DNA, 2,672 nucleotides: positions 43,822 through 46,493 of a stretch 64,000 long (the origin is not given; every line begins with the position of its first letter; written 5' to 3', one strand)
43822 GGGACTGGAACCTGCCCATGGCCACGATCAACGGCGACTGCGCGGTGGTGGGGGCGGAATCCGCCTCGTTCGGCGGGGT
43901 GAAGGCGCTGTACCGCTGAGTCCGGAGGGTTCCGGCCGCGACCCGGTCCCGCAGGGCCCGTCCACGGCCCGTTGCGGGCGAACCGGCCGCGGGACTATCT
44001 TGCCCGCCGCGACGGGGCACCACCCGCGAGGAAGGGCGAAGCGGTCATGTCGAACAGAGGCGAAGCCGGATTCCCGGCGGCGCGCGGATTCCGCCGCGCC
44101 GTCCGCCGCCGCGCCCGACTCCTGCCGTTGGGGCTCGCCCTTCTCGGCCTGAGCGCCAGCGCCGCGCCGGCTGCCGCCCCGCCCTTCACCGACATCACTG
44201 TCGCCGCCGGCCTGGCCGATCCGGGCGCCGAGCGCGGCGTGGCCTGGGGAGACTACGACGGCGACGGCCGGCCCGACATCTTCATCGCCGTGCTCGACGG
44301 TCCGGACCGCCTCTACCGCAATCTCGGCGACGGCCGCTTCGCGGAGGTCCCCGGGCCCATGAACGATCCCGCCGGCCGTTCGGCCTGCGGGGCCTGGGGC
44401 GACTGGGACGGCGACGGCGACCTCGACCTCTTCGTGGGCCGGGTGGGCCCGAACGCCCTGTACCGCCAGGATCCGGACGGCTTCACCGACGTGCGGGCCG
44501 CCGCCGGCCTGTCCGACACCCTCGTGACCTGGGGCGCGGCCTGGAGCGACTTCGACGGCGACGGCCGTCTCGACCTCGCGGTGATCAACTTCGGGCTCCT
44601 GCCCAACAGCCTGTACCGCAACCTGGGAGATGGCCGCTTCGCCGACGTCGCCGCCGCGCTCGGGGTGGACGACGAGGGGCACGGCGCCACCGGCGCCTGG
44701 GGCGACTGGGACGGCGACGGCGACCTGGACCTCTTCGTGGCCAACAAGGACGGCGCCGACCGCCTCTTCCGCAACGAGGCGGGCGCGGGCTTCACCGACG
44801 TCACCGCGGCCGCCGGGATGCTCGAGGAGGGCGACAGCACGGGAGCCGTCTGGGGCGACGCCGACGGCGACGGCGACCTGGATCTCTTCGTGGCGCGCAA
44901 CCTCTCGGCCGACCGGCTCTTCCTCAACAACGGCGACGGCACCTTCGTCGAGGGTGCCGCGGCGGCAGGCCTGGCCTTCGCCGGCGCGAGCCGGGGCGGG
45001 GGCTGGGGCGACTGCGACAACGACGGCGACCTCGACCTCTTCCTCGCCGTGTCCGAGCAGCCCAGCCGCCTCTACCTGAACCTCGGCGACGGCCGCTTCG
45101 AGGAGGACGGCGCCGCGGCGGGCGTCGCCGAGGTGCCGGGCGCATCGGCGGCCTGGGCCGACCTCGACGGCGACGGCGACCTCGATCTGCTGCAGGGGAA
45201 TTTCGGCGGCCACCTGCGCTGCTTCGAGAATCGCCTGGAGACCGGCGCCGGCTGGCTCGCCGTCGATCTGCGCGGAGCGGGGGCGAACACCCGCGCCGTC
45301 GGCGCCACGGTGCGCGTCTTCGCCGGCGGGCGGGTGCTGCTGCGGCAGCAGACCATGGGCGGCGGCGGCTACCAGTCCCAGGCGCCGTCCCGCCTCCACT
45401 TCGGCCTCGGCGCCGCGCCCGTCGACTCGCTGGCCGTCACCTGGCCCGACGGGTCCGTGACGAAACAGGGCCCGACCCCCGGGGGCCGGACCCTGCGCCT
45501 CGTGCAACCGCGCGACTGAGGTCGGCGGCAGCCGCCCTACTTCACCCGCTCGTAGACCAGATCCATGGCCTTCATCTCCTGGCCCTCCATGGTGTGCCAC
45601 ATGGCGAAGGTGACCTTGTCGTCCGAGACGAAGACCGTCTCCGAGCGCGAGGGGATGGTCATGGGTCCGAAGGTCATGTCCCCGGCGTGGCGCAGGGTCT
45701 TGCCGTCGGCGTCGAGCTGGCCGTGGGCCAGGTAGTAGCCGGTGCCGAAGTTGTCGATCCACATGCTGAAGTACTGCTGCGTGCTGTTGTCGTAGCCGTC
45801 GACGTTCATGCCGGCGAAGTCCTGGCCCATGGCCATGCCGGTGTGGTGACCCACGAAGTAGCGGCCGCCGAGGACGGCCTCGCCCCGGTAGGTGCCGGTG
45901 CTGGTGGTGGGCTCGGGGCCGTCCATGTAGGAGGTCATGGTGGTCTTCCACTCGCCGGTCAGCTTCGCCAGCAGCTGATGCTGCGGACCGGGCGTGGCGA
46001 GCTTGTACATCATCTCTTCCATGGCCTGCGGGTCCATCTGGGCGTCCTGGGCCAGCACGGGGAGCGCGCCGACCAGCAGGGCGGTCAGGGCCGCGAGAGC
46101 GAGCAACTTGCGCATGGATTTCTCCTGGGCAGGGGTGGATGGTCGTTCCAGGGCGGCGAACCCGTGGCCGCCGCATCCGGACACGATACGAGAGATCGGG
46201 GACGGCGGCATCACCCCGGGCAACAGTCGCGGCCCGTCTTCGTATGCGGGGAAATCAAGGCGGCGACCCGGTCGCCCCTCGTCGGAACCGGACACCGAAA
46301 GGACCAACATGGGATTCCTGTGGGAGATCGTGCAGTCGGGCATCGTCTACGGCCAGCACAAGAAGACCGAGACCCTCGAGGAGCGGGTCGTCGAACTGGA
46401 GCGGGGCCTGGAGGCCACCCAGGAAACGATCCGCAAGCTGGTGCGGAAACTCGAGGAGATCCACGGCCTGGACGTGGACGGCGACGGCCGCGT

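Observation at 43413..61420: Shared ~140-aa domain in three unrelated secreted proteins plus a dockerin-like pair: possible cohesin-dockerin-type surface assembly system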

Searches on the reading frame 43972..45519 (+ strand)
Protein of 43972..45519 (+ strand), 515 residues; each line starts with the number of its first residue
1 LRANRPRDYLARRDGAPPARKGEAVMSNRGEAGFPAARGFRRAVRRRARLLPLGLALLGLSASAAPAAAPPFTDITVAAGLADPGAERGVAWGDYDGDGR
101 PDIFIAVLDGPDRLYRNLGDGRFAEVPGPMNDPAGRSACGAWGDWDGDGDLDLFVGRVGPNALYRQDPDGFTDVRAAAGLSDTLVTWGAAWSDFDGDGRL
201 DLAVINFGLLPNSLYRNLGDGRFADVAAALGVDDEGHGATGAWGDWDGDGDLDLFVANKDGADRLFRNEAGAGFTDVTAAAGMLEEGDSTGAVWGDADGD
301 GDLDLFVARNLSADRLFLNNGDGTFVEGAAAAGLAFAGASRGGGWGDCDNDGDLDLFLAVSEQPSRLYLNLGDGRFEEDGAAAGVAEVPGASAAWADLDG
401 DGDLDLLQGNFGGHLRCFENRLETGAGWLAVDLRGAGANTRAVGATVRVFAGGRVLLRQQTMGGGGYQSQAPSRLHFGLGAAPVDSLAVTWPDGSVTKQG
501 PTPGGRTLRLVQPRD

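Call 87: search_protein_families(library=pfam, proteins=[window:43972-45519:+], max_evalue=0.001)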
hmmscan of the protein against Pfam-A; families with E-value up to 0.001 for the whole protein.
window:43972-45519:+ (515 aa): 3 families
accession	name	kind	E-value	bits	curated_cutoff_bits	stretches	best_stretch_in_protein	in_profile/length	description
PF13517.12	FG-GAP_3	-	6.9e-61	203.2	26.9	7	94-155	1-61/61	FG-GAP-like repeat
PF07593.17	UnbV_ASPIC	-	1.6e-17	63.5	23.4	1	442-508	1-67/68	ASPIC and UnbV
PF01839.29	FG-GAP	-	2.8e-09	37.1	22.1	0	90-107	5-22/37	FG-GAP repeat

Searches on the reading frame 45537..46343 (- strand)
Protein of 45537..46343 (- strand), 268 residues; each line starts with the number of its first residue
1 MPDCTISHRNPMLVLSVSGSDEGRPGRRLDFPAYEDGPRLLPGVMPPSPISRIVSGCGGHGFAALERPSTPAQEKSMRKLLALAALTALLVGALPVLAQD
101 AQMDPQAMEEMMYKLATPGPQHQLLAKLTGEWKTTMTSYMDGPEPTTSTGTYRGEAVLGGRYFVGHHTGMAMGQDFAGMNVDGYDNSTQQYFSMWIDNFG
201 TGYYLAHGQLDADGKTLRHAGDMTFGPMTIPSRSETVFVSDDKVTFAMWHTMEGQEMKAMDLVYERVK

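Call 87: search_protein_families(library=pfam, proteins=[window:45537-46343:-], max_evalue=0.001)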
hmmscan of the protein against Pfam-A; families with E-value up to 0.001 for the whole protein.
window:45537-46343:- (268 aa): 1 family
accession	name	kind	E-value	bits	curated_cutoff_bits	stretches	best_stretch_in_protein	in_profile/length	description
PF07617.17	DUF1579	-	1.4e-32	113.2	25.2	1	117-266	1-155/155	Protein of unknown function (DUF1579)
